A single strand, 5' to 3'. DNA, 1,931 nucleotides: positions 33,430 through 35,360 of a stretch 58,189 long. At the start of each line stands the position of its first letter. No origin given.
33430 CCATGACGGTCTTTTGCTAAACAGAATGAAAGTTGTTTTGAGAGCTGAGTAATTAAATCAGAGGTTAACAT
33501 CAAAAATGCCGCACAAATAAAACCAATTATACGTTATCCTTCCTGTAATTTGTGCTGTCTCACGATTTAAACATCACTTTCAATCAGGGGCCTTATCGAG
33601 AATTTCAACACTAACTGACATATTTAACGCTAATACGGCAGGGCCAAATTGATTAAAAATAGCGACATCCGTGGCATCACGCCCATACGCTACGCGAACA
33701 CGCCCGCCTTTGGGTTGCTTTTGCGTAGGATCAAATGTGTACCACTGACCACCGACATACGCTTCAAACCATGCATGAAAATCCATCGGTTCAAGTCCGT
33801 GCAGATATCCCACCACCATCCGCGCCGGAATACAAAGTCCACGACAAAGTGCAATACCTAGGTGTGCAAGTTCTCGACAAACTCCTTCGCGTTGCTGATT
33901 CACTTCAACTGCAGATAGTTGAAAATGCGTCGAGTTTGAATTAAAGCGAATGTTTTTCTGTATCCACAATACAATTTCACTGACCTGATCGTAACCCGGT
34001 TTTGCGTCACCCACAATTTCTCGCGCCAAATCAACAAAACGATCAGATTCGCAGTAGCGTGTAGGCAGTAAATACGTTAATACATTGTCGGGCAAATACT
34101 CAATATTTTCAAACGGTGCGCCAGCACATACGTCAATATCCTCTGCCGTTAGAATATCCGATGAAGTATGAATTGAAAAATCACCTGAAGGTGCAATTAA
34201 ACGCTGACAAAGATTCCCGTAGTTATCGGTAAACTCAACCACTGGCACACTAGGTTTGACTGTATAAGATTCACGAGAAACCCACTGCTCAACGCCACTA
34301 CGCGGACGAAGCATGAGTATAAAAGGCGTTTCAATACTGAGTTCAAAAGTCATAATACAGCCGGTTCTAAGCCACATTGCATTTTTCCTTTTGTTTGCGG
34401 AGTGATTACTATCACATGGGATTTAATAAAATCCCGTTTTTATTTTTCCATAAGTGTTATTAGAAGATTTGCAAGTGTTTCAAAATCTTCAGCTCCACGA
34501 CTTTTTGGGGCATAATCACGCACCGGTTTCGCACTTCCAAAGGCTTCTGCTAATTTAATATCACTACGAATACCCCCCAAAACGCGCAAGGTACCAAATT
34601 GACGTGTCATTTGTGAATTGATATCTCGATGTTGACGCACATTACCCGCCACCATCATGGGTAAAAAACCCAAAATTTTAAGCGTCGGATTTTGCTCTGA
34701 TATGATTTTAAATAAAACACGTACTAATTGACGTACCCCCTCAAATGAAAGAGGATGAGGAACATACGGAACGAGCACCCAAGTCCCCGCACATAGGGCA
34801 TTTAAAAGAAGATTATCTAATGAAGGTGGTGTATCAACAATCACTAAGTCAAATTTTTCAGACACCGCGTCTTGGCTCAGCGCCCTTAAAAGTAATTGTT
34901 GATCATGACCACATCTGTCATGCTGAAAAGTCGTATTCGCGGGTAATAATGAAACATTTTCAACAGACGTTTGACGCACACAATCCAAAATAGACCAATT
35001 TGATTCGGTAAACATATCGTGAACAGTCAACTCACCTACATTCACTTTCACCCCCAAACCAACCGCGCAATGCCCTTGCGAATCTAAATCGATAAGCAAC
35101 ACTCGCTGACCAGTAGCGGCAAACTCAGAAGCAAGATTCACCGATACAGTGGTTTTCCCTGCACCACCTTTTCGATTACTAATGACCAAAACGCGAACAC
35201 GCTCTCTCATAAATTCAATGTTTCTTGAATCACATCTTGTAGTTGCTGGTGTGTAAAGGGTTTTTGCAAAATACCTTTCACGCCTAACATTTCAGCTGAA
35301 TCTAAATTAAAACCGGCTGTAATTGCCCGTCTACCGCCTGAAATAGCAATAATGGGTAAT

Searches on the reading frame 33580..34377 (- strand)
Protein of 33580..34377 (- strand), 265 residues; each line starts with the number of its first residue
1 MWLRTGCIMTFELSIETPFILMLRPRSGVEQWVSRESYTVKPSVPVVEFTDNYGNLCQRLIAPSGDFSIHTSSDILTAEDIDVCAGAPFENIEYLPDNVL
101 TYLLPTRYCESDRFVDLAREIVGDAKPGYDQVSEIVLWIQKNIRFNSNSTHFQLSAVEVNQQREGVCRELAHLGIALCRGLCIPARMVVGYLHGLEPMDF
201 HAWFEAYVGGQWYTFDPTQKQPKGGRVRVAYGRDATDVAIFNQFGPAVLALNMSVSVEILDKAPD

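Call 42: search_protein_families(library=pfam, proteins=[window:33580-34377:-], max_evalue=0.00001)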
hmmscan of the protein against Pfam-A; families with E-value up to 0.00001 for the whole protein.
window:33580-34377:- (265 aa): 1 family
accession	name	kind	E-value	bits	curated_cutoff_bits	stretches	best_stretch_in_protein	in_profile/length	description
PF01841.26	Transglut_core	-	2.9e-24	85.9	23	1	116-217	2-108/108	Transglutaminase-like superfamily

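Call 55: search_protein_families(library=ncbifam, proteins=[window:33580-34377:-], max_evalue=0.00001)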
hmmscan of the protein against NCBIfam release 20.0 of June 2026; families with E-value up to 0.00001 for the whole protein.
window:33580-34377:- (265 aa): 0 families

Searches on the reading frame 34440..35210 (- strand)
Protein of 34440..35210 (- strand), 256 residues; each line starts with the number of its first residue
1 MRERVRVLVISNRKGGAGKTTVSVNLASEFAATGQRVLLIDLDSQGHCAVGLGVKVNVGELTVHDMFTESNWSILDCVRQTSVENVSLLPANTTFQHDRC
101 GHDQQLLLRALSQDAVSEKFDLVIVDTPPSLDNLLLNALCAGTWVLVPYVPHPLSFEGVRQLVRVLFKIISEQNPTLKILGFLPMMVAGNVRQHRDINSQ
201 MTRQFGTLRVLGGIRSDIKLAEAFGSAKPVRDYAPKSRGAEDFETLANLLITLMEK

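Call 42: search_protein_families(library=pfam, proteins=[window:34440-35210:-], max_evalue=0.00001)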
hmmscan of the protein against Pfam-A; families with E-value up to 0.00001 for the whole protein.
window:34440-35210:- (256 aa): 6 families
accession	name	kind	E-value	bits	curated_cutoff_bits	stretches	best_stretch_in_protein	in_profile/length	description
PF13614.12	AAA_31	-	1.5e-38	132.9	27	1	6-179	2-177/177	AAA domain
PF01656.29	CbiA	-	6e-20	71.9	25.4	1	9-230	2-125/125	CobQ/CobB/MinD/ParA nucleotide binding domain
PF10609.15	ParA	-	4e-12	46.5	27.1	1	7-248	5-243/246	NUBPL iron-transfer P-loop NTPase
PF06564.18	CBP_BcsQ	-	7.6e-11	42.4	21.3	1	7-134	3-130/234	Cellulose biosynthesis protein BcsQ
PF09140.17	MipZ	-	4.3e-09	36.5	20.7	1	7-45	2-40/262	ATPase MipZ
PF02374.21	ArsA_ATPase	-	2.2e-07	30.8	24.3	1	13-133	8-138/305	Anion-transporting ATPase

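Call 55: search_protein_families(library=ncbifam, proteins=[window:34440-35210:-], max_evalue=0.00001)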
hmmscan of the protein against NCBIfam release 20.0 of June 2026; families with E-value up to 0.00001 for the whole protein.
window:34440-35210:- (256 aa): 23 families
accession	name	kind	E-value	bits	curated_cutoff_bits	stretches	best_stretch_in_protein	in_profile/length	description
TIGR03371.1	cellulose_yhjQ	equivalog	2.2e-26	92.9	157.85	1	6-253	2-244/246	cellulose biosynthesis protein BcsQ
TIGR03453.1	partition_RepA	equivalog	7e-24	84.4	348.45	1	3-169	102-284/387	plasmid partitioning protein RepA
NF041546.1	ParA_partition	equivalog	1.4e-23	83.5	180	2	8-47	2-41/203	ParA family partition ATPase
TIGR01969.1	minD_arch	subfamily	2.9e-18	65.9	201.75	1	6-252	1-232/251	cell division ATPase MinD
NF010443.0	PRK13869.1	subfamily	2.1e-17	63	446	1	3-163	119-295/405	plasmid-partitioning protein RepA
NF041283.1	PrgP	equivalog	6.5e-16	58.5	400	1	6-225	3-232/297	ParA superfamily DNA segregation protein PrgP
TIGR01968.1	minD_bact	equivalog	6.1e-14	52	212.9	1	6-187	2-178/261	septum site-determining protein MinD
TIGR01007.1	eps_fam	subfamily_domain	2.5e-13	50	108.05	1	4-129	16-137/204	polysaccharide biosynthesis tyrosine autokinase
NF008568.0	PRK11519.1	equivalog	6e-11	41.2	1068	1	2-131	523-647/720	tyrosine-protein kinase Wzc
NF010259.0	PRK13705.1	equivalog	7.8e-11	41.5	725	1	6-166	107-281/388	plasmid-partitioning protein SopA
TIGR03018.1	pepcterm_TyrKin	hypoth_equivalog_domain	6.2e-09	35.5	230.65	1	7-131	37-160/207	XrtA-associated tyrosine autokinase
NF041136.1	MrpORP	equivalog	2.2e-08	33.8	450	1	6-249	7-247/365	iron-sulfur cluster carrier protein MrpORP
NF008079.0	PRK10818.1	equivalog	1.9e-07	30.7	508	1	6-141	3-135/270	septum site-determining protein MinD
TIGR03029.1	EpsG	equivalog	1.9e-07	30.5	313.8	1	4-132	102-225/274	chain length determinant protein tyrosine kinase EpsG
NF050088.1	Get3_fold_NosAFP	equivalog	5e-07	29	325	0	14-63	10-59/364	Get3/ArsA fold putative tail anchor-mediating ATPase NosAFP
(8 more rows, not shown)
